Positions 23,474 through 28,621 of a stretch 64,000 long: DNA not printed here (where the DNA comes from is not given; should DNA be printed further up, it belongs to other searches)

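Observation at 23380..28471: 1615-aa SF1 helicase fused to a Vsr-like (DUF559) endonuclease, in a two-gene operon with a PC4-like ssDNA-binding protein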

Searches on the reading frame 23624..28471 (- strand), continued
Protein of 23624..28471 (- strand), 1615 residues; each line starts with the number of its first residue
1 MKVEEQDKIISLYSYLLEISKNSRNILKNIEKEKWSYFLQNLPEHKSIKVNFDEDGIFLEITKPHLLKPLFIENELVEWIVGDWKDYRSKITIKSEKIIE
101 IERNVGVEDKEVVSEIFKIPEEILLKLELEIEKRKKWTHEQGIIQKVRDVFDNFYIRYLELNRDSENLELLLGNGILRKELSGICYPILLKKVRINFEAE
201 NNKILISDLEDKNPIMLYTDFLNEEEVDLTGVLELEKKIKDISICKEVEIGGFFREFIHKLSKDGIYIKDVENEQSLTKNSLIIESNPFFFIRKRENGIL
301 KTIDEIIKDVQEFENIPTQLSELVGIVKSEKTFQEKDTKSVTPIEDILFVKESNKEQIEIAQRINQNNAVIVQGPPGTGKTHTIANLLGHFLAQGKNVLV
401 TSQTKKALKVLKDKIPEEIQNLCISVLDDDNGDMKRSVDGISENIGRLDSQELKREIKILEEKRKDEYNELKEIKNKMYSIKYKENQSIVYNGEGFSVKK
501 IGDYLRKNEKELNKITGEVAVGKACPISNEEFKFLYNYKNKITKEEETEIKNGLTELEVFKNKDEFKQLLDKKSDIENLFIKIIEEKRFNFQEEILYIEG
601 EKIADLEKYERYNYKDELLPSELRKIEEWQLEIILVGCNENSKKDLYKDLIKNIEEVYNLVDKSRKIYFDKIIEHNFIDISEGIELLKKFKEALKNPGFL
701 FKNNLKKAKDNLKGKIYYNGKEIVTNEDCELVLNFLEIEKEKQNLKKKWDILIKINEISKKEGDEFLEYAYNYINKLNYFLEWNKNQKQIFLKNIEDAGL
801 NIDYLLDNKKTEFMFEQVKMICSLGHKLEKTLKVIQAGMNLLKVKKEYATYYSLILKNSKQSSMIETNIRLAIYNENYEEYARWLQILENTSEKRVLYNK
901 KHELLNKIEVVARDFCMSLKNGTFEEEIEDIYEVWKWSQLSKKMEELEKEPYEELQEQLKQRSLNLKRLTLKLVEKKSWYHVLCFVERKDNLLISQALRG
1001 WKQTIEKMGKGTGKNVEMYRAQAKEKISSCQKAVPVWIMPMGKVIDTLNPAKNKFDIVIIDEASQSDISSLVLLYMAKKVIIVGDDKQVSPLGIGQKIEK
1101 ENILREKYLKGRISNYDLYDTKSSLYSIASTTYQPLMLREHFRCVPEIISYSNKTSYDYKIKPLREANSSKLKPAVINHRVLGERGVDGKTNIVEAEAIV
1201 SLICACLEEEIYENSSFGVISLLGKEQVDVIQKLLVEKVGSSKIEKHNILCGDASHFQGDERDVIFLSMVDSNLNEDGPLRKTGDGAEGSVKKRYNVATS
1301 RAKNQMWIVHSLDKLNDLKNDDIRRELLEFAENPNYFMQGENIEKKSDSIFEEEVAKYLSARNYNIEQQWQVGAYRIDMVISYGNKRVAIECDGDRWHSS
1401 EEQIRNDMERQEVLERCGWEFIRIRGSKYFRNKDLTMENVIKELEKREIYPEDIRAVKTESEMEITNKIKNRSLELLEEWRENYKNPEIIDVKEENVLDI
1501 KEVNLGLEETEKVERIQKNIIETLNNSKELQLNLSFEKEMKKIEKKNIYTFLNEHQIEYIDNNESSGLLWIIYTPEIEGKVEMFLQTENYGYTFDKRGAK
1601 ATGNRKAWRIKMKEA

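Call 10: find_homologous_proteins(query=window:23624-28471:-, max_evalue=1e-10)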
Query window:23624-28471:- (1615 aa): 2772 proteins with E <= 1e-10 among 8000 candidates; the best 120 are listed.
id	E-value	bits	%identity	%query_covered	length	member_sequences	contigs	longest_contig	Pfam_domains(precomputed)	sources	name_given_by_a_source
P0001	0.0e+0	3505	100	100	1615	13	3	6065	PF04480.19,PF13087.13,PF13086.13,PF01443.25,PF13604.13,PF13245.13,PF18741.8,PF20720.4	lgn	-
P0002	0.0e+0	2568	73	100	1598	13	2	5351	PF04480.19,PF13087.13,PF13086.13,PF05127.22,PF13604.13,PF13245.13,PF18741.8,PF20720.4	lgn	-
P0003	0.0e+0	1832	55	100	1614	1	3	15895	PF04480.19,PF13087.13,PF13086.13,PF05127.22,PF01443.25,PF13604.13,PF13245.13,PF18741.8,PF20720.4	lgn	-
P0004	0.0e+0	1828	55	100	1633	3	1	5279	PF04480.19,PF13087.13,PF13086.13,PF01443.25,PF13604.13,PF13245.13,PF18741.8,PF20720.4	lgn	-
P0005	0.0e+0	1817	55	100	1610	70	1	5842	PF04480.19,PF13087.13,PF13086.13,PF01443.25,PF13604.13,PF13245.13,PF18741.8,PF13521.13,PF20720.4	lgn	-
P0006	0.0e+0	1798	55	100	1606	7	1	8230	PF04480.19,PF13087.13,PF13086.13,PF01443.25,PF13604.13,PF13245.13,PF18741.8,PF20720.4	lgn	-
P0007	0.0e+0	1793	55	100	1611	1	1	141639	PF04480.19,PF13087.13,PF13086.13,PF05127.22,PF01443.25,PF13604.13,PF13245.13,PF18741.8,PF20720.4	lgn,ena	-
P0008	0.0e+0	1791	55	100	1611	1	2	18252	PF04480.19,PF13087.13,PF13086.13,PF05127.22,PF01443.25,PF13604.13,PF13245.13,PF18741.8,PF20720.4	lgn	-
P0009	0.0e+0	1783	55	100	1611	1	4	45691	PF04480.19,PF13087.13,PF13086.13,PF05127.22,PF01443.25,PF13604.13,PF13245.13,PF18741.8,PF20720.4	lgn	-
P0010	0.0e+0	1779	55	100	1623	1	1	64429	PF04480.19,PF13087.13,PF13086.13,PF01443.25,PF13604.13,PF13245.13,PF18741.8,PF20720.4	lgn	-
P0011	0.0e+0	1768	55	100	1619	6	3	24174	PF04480.19,PF13087.13,PF13086.13,PF05127.22,PF01443.25,PF13604.13,PF13245.13,PF18741.8,PF20720.4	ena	-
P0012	0.0e+0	1722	53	100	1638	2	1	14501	PF04480.19,PF13087.13,PF13086.13,PF05127.22,PF01443.25,PF13604.13,PF13245.13,PF18741.8,PF20720.4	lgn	-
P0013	0.0e+0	1711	53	100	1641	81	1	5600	PF04480.19,PF13087.13,PF13086.13,PF01443.25,PF13604.13,PF13245.13,PF18741.8,PF20720.4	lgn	-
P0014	0.0e+0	1672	53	100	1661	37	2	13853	PF04480.19,PF13087.13,PF13086.13,PF01443.25,PF13604.13,PF13245.13,PF18741.8,PF20720.4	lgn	-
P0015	0.0e+0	1645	50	100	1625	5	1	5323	PF04480.19,PF13087.13,PF13086.13,PF05127.22,PF01443.25,PF13604.13,PF13245.13,PF18741.8,PF20720.4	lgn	-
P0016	0.0e+0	1625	51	100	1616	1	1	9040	PF04480.19,PF13087.13,PF13086.13,PF05127.22,PF01443.25,PF13604.13,PF13245.13,PF18741.8,PF09848.16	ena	-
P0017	0.0e+0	1623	51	100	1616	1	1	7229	PF04480.19,PF13087.13,PF13086.13,PF05127.22,PF01443.25,PF13604.13,PF13245.13,PF18741.8,PF09848.16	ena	-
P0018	0.0e+0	1622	50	100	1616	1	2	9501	PF04480.19,PF13087.13,PF13086.13,PF05127.22,PF01443.25,PF13604.13,PF13245.13,PF18741.8,PF09848.16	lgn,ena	-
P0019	0.0e+0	1621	50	100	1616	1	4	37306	PF04480.19,PF13087.13,PF13086.13,PF05127.22,PF01443.25,PF13604.13,PF13245.13,PF18741.8,PF09848.16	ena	-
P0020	0.0e+0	1621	50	100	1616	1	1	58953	PF04480.19,PF13087.13,PF13086.13,PF05127.22,PF01443.25,PF13604.13,PF13245.13,PF18741.8,PF09848.16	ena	-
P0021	0.0e+0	1620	50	100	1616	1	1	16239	PF04480.19,PF13087.13,PF13086.13,PF05127.22,PF01443.25,PF13604.13,PF13245.13,PF18741.8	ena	-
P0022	0.0e+0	1619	50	100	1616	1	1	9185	PF04480.19,PF13087.13,PF13086.13,PF05127.22,PF01443.25,PF13604.13,PF13245.13,PF18741.8,PF09848.16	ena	-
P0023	0.0e+0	1617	50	100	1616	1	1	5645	PF04480.19,PF13087.13,PF13086.13,PF05127.22,PF01443.25,PF13604.13,PF13245.13,PF18741.8,PF09848.16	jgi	-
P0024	0.0e+0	1616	50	100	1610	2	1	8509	PF04480.19,PF13087.13,PF13086.13,PF05127.22,PF01443.25,PF13604.13,PF13245.13,PF18741.8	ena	-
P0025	0.0e+0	1616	50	100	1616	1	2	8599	PF04480.19,PF13087.13,PF13086.13,PF05127.22,PF01443.25,PF13604.13,PF13245.13,PF18741.8,PF09848.16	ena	-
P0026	0.0e+0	1615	50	100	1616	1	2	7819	PF04480.19,PF13087.13,PF13086.13,PF05127.22,PF01443.25,PF13604.13,PF13245.13,PF18741.8,PF09848.16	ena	-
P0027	0.0e+0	1614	50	100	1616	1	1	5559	PF04480.19,PF13087.13,PF13086.13,PF05127.22,PF01443.25,PF13604.13,PF13245.13,PF18741.8,PF09848.16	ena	-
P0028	0.0e+0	1613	50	100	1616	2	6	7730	PF04480.19,PF13087.13,PF13086.13,PF05127.22,PF01443.25,PF13604.13,PF13245.13,PF18741.8,PF09848.16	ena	-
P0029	0.0e+0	1612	50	100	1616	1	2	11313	PF04480.19,PF13087.13,PF13086.13,PF05127.22,PF01443.25,PF13604.13,PF13245.13,PF18741.8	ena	-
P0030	0.0e+0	1611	50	100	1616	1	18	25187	PF04480.19,PF13087.13,PF13086.13,PF05127.22,PF01443.25,PF13604.13,PF13245.13,PF18741.8,PF09848.16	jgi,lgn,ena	-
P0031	0.0e+0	1611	50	100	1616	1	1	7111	PF04480.19,PF13087.13,PF13086.13,PF05127.22,PF01443.25,PF13604.13,PF13245.13,PF18741.8,PF09848.16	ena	-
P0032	0.0e+0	1611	50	100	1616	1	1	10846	PF04480.19,PF13087.13,PF13086.13,PF05127.22,PF01443.25,PF13604.13,PF13245.13,PF18741.8,PF09848.16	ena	-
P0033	0.0e+0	1609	50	100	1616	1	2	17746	PF04480.19,PF13087.13,PF13086.13,PF05127.22,PF01443.25,PF13604.13,PF13245.13,PF18741.8,PF09848.16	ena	-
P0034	0.0e+0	1608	50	100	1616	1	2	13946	PF04480.19,PF13087.13,PF13086.13,PF05127.22,PF01443.25,PF13604.13,PF13245.13,PF18741.8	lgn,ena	-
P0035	0.0e+0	1608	50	100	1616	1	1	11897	PF04480.19,PF13087.13,PF13086.13,PF05127.22,PF01443.25,PF13604.13,PF13245.13,PF18741.8,PF09848.16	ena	-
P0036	0.0e+0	1607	50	100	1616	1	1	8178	PF04480.19,PF13087.13,PF13086.13,PF05127.22,PF01443.25,PF13604.13,PF13245.13,PF18741.8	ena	-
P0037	0.0e+0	1607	50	100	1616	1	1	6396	PF04480.19,PF13087.13,PF13086.13,PF05127.22,PF01443.25,PF13604.13,PF13245.13,PF18741.8,PF09848.16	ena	-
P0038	0.0e+0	1607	50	100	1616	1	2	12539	PF04480.19,PF13087.13,PF13086.13,PF05127.22,PF01443.25,PF13604.13,PF13245.13,PF18741.8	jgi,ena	-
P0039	0.0e+0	1607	50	100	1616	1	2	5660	PF04480.19,PF13087.13,PF13086.13,PF05127.22,PF01443.25,PF13604.13,PF13245.13,PF18741.8,PF09848.16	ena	-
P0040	0.0e+0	1606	50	100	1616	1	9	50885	PF04480.19,PF13087.13,PF13086.13,PF05127.22,PF01443.25,PF13604.13,PF13245.13,PF18741.8,PF09848.16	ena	-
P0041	0.0e+0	1606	50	100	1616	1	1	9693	PF04480.19,PF13087.13,PF13086.13,PF05127.22,PF01443.25,PF13604.13,PF13245.13,PF18741.8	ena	-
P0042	0.0e+0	1605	50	100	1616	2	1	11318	PF04480.19,PF13087.13,PF13086.13,PF05127.22,PF01443.25,PF13604.13,PF13245.13,PF18741.8,PF09848.16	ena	-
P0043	0.0e+0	1605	50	100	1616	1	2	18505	PF04480.19,PF13087.13,PF13086.13,PF05127.22,PF01443.25,PF13604.13,PF13245.13,PF18741.8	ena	-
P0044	0.0e+0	1605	50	100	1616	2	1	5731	PF04480.19,PF13087.13,PF13086.13,PF05127.22,PF01443.25,PF13604.13,PF13245.13,PF18741.8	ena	-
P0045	0.0e+0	1604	50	100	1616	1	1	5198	PF04480.19,PF13087.13,PF13086.13,PF05127.22,PF01443.25,PF13604.13,PF13245.13,PF18741.8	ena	-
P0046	0.0e+0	1604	50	100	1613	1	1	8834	PF04480.19,PF13087.13,PF13086.13,PF05127.22,PF01443.25,PF13604.13,PF13245.13,PF18741.8,PF09848.16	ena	-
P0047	0.0e+0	1603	50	100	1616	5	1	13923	PF04480.19,PF13087.13,PF13086.13,PF05127.22,PF01443.25,PF13604.13,PF13245.13,PF18741.8,PF09848.16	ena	-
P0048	0.0e+0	1603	50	100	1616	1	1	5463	PF04480.19,PF13087.13,PF13086.13,PF05127.22,PF01443.25,PF13604.13,PF13245.13,PF18741.8,PF09848.16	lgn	-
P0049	0.0e+0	1602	50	100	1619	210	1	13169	PF04480.19,PF13087.13,PF13086.13,PF05127.22,PF01443.25,PF13604.13,PF13245.13,PF18741.8,PF20720.4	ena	-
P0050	0.0e+0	1602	50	100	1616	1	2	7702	PF04480.19,PF13087.13,PF13086.13,PF05127.22,PF01443.25,PF13604.13,PF13245.13,PF18741.8,PF09848.16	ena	-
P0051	0.0e+0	1602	49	100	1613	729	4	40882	PF04480.19,PF13087.13,PF13086.13,PF05127.22,PF01443.25,PF13604.13,PF13245.13,PF18741.8,PF09848.16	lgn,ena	-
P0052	0.0e+0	1602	50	100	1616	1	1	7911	PF04480.19,PF13087.13,PF13086.13,PF05127.22,PF01443.25,PF13604.13,PF13245.13,PF18741.8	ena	-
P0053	0.0e+0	1601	49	100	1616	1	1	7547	PF04480.19,PF13087.13,PF13086.13,PF05127.22,PF01443.25,PF13604.13,PF13245.13,PF18741.8,PF09848.16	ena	-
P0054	0.0e+0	1601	49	100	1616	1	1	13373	PF04480.19,PF13087.13,PF13086.13,PF05127.22,PF01443.25,PF13604.13,PF13245.13,PF18741.8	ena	-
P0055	0.0e+0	1601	50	100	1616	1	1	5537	PF04480.19,PF13087.13,PF13086.13,PF05127.22,PF01443.25,PF13604.13,PF13245.13,PF18741.8,PF09848.16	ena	-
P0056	0.0e+0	1601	50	100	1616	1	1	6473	PF04480.19,PF13087.13,PF13086.13,PF05127.22,PF01443.25,PF13604.13,PF13245.13,PF18741.8,PF09848.16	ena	-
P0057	0.0e+0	1600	50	100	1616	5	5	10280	PF04480.19,PF13087.13,PF13086.13,PF05127.22,PF01443.25,PF13604.13,PF13245.13,PF18741.8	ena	-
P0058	0.0e+0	1600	49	100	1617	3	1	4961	PF04480.19,PF13087.13,PF13086.13,PF05127.22,PF01443.25,PF13604.13,PF13245.13,PF18741.8,PF09848.16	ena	-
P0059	0.0e+0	1600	50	100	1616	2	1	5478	PF04480.19,PF13087.13,PF13086.13,PF05127.22,PF01443.25,PF13604.13,PF13245.13,PF18741.8,PF09848.16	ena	-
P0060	0.0e+0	1599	49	100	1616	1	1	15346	PF04480.19,PF13087.13,PF13086.13,PF05127.22,PF01443.25,PF13604.13,PF13245.13,PF18741.8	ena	-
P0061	0.0e+0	1598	50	100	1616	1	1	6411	PF04480.19,PF13087.13,PF13086.13,PF05127.22,PF01443.25,PF13604.13,PF13245.13,PF18741.8,PF09848.16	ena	-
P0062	0.0e+0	1590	50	100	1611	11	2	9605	PF04480.19,PF13087.13,PF13086.13,PF05127.22,PF01443.25,PF13604.13,PF13245.13,PF18741.8,PF20720.4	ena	-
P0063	0.0e+0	1582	50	100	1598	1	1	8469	PF04480.19,PF13087.13,PF13086.13,PF05127.22,PF01443.25,PF13604.13,PF13245.13,PF18741.8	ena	-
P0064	0.0e+0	1574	52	90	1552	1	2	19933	PF04480.19,PF13087.13,PF13086.13,PF05127.22,PF01443.25,PF13604.13,PF13245.13,PF18741.8,PF09848.16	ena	-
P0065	0.0e+0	1559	51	93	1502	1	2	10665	PF04480.19,PF13087.13,PF13086.13,PF05127.22,PF01443.25,PF13604.13,PF13245.13,PF18741.8,PF09848.16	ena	-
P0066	0.0e+0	1558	49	100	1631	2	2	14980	PF04480.19,PF13087.13,PF13086.13,PF05127.22,PF13604.13,PF13245.13,PF18741.8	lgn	-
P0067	0.0e+0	1509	50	92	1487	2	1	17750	PF04480.19,PF13087.13,PF13086.13,PF05127.22,PF01443.25,PF13604.13,PF13245.13,PF18741.8,PF09848.16,PF20720.4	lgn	-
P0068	0.0e+0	1504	50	91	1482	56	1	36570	PF04480.19,PF13087.13,PF13086.13,PF05127.22,PF01443.25,PF13604.13,PF13245.13,PF18741.8,PF20720.4,PF00580.28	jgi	-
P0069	0.0e+0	1498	50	91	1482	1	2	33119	PF04480.19,PF13087.13,PF13086.13,PF01443.25,PF13604.13,PF13245.13,PF18741.8,PF20720.4,PF00580.28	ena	-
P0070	0.0e+0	1495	50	91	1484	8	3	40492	PF04480.19,PF13087.13,PF13086.13,PF01443.25,PF13604.13,PF13245.13,PF18741.8,PF20720.4,PF00580.28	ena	-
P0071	0.0e+0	1495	50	91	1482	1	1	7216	PF04480.19,PF13087.13,PF13086.13,PF01443.25,PF13604.13,PF13245.13,PF18741.8,PF20720.4,PF00580.28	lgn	-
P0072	0.0e+0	1494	50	91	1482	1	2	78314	PF04480.19,PF13087.13,PF13086.13,PF01443.25,PF13604.13,PF13245.13,PF18741.8,PF04851.22,PF20720.4,PF00580.28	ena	-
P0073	0.0e+0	1494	50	91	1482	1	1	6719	PF04480.19,PF13087.13,PF13086.13,PF01443.25,PF13604.13,PF13245.13,PF18741.8,PF04851.22,PF20720.4,PF00580.28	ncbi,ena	-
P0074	0.0e+0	1493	50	91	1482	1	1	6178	PF04480.19,PF13087.13,PF13086.13,PF01443.25,PF13604.13,PF13245.13,PF18741.8,PF20720.4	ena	-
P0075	0.0e+0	1493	50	91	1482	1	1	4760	PF04480.19,PF13087.13,PF13086.13,PF01443.25,PF13604.13,PF13245.13,PF18741.8,PF20720.4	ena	-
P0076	0.0e+0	1493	50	91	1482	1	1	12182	PF04480.19,PF13087.13,PF13086.13,PF01443.25,PF13604.13,PF13245.13,PF18741.8,PF04851.22,PF20720.4,PF00580.28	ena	-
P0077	0.0e+0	1493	50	91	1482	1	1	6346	PF04480.19,PF13087.13,PF13086.13,PF01443.25,PF13604.13,PF13245.13,PF18741.8,PF20720.4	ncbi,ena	-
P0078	0.0e+0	1493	50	91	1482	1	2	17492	PF04480.19,PF13087.13,PF13086.13,PF05127.22,PF01443.25,PF13604.13,PF13245.13,PF18741.8,PF20720.4,PF00580.28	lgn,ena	-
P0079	0.0e+0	1493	50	91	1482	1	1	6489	PF04480.19,PF13087.13,PF13086.13,PF01443.25,PF13604.13,PF13245.13,PF18741.8,PF20720.4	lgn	-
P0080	0.0e+0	1493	50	91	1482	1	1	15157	PF04480.19,PF13087.13,PF13086.13,PF01443.25,PF13604.13,PF13245.13,PF18741.8,PF04851.22,PF20720.4,PF00580.28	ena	-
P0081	0.0e+0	1492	50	91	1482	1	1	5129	PF04480.19,PF13087.13,PF13086.13,PF01443.25,PF13604.13,PF13245.13,PF18741.8,PF20720.4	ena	-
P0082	0.0e+0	1492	50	91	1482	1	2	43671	PF04480.19,PF13087.13,PF13086.13,PF01443.25,PF13604.13,PF13245.13,PF18741.8,PF04851.22,PF20720.4,PF00580.28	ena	-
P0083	0.0e+0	1492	50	91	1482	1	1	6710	PF04480.19,PF13087.13,PF13086.13,PF01443.25,PF13604.13,PF13245.13,PF18741.8,PF04851.22,PF20720.4,PF00580.28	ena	-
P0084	0.0e+0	1492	50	91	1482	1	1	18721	PF04480.19,PF13087.13,PF13086.13,PF01443.25,PF13604.13,PF13245.13,PF18741.8,PF04851.22,PF20720.4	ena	-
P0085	0.0e+0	1491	50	91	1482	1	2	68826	PF04480.19,PF13087.13,PF13086.13,PF01443.25,PF13604.13,PF13245.13,PF18741.8,PF04851.22,PF20720.4,PF00580.28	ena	-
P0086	0.0e+0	1491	50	91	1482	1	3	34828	PF04480.19,PF13087.13,PF13086.13,PF01443.25,PF13604.13,PF13245.13,PF18741.8,PF04851.22,PF20720.4,PF00580.28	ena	-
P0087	0.0e+0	1490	50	91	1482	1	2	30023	PF04480.19,PF13087.13,PF13086.13,PF01443.25,PF13604.13,PF13245.13,PF18741.8,PF04851.22,PF20720.4,PF00580.28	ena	-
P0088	0.0e+0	1490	50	91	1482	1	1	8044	PF04480.19,PF13087.13,PF13086.13,PF01443.25,PF13604.13,PF13245.13,PF18741.8,PF20720.4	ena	-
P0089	0.0e+0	1490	50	91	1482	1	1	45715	PF04480.19,PF13087.13,PF13086.13,PF01443.25,PF13604.13,PF13245.13,PF18741.8,PF20720.4,PF00580.28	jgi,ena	-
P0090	0.0e+0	1490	50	91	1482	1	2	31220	PF04480.19,PF13087.13,PF13086.13,PF01443.25,PF13604.13,PF13245.13,PF18741.8,PF04851.22,PF20720.4,PF00580.28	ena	-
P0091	0.0e+0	1490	50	91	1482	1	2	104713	PF04480.19,PF13087.13,PF13086.13,PF01443.25,PF13604.13,PF13245.13,PF18741.8,PF20720.4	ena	-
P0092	0.0e+0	1490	50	91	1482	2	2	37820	PF04480.19,PF13087.13,PF13086.13,PF05127.22,PF01443.25,PF13604.13,PF13245.13,PF18741.8,PF20720.4,PF00580.28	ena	-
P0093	0.0e+0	1489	50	91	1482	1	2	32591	PF04480.19,PF13087.13,PF13086.13,PF01443.25,PF13604.13,PF13245.13,PF18741.8,PF04851.22,PF20720.4,PF00580.28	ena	-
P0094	0.0e+0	1489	50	91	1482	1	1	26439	PF04480.19,PF13087.13,PF13086.13,PF01443.25,PF13604.13,PF13245.13,PF18741.8,PF20720.4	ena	-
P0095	0.0e+0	1489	50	91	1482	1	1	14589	PF04480.19,PF13087.13,PF13086.13,PF05127.22,PF01443.25,PF13604.13,PF13245.13,PF18741.8,PF04851.22,PF20720.4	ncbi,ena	-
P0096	0.0e+0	1489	50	91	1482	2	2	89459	PF04480.19,PF13087.13,PF13086.13,PF01443.25,PF13604.13,PF13245.13,PF18741.8,PF04851.22,PF20720.4,PF00580.28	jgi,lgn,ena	jgi:DNA helicase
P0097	0.0e+0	1489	50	91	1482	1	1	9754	PF04480.19,PF13087.13,PF13086.13,PF01443.25,PF13604.13,PF13245.13,PF18741.8,PF04851.22,PF20720.4,PF00580.28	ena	-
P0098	0.0e+0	1489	50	91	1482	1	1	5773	PF04480.19,PF13087.13,PF13086.13,PF01443.25,PF13604.13,PF13245.13,PF18741.8,PF04851.22,PF20720.4,PF00580.28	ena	-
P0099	0.0e+0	1488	50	91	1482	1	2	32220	PF04480.19,PF13087.13,PF13086.13,PF01443.25,PF13604.13,PF13245.13,PF18741.8,PF04851.22,PF20720.4,PF00580.28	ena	-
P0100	0.0e+0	1488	50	91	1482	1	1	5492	PF04480.19,PF13087.13,PF13086.13,PF05127.22,PF01443.25,PF13604.13,PF13245.13,PF18741.8,PF20720.4,PF00580.28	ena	-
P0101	0.0e+0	1488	50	91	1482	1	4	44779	PF04480.19,PF13087.13,PF13086.13,PF01443.25,PF13604.13,PF13245.13,PF18741.8,PF04851.22,PF20720.4,PF00580.28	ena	-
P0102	0.0e+0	1488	50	91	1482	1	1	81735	PF04480.19,PF13087.13,PF13086.13,PF05127.22,PF01443.25,PF13604.13,PF13245.13,PF18741.8,PF20720.4,PF00580.28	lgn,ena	-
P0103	0.0e+0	1488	50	91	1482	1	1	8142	PF04480.19,PF13087.13,PF13086.13,PF01443.25,PF13604.13,PF13245.13,PF18741.8,PF20720.4,PF00580.28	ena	-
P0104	0.0e+0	1487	50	91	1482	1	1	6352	PF04480.19,PF13087.13,PF13086.13,PF05127.22,PF01443.25,PF13604.13,PF13245.13,PF18741.8,PF04851.22,PF20720.4,PF00580.28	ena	-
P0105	0.0e+0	1487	50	91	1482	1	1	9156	PF04480.19,PF13087.13,PF13086.13,PF01443.25,PF13604.13,PF13245.13,PF18741.8,PF20720.4,PF00580.28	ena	-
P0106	0.0e+0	1487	50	91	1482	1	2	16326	PF04480.19,PF13087.13,PF13086.13,PF05127.22,PF01443.25,PF13604.13,PF13245.13,PF18741.8,PF20720.4,PF00580.28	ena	-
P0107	0.0e+0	1487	50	91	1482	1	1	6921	PF04480.19,PF13087.13,PF13086.13,PF01443.25,PF13604.13,PF13245.13,PF18741.8,PF20720.4,PF00580.28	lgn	-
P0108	0.0e+0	1487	50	91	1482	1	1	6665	PF04480.19,PF13087.13,PF13086.13,PF01443.25,PF13604.13,PF13245.13,PF18741.8,PF20720.4,PF00580.28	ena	-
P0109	0.0e+0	1487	50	91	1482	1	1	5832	PF04480.19,PF13087.13,PF13086.13,PF01443.25,PF13604.13,PF13245.13,PF18741.8,PF20720.4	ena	-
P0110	0.0e+0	1486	50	91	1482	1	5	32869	PF04480.19,PF13087.13,PF13086.13,PF01443.25,PF13604.13,PF13245.13,PF18741.8,PF20720.4,PF00580.28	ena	-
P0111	0.0e+0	1486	50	91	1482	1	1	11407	PF04480.19,PF13087.13,PF13086.13,PF01443.25,PF13604.13,PF13245.13,PF18741.8,PF04851.22,PF20720.4,PF00580.28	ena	-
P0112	0.0e+0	1486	50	91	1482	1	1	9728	PF04480.19,PF13087.13,PF13086.13,PF01443.25,PF13604.13,PF13245.13,PF18741.8,PF04851.22,PF20720.4,PF00580.28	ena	-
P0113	0.0e+0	1486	50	91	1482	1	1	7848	PF04480.19,PF13087.13,PF13086.13,PF01443.25,PF13604.13,PF13245.13,PF18741.8,PF04851.22,PF20720.4,PF00580.28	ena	-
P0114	0.0e+0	1486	50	91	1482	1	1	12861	PF04480.19,PF13087.13,PF13086.13,PF01443.25,PF13604.13,PF13245.13,PF18741.8,PF20720.4,PF00580.28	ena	-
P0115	0.0e+0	1486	50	91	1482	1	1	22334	PF04480.19,PF13087.13,PF13086.13,PF01443.25,PF13604.13,PF13245.13,PF18741.8,PF20720.4,PF00580.28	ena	-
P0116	0.0e+0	1485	50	91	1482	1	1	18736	PF04480.19,PF13087.13,PF13086.13,PF01443.25,PF13604.13,PF13245.13,PF18741.8,PF20720.4,PF00580.28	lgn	-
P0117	0.0e+0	1485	50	91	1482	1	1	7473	PF04480.19,PF13087.13,PF13086.13,PF01443.25,PF13604.13,PF13245.13,PF18741.8,PF04851.22,PF20720.4,PF00580.28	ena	-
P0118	0.0e+0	1485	50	91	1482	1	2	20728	PF04480.19,PF13087.13,PF13086.13,PF05127.22,PF01443.25,PF13604.13,PF13245.13,PF18741.8,PF20720.4,PF00580.28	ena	-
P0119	0.0e+0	1485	50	91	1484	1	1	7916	PF04480.19,PF13087.13,PF13086.13,PF01443.25,PF13604.13,PF13245.13,PF18741.8,PF20720.4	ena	-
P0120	0.0e+0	1485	50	91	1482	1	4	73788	PF04480.19,PF13087.13,PF13086.13,PF01443.25,PF13604.13,PF13245.13,PF18741.8,PF04851.22,PF20720.4,PF00580.28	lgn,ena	-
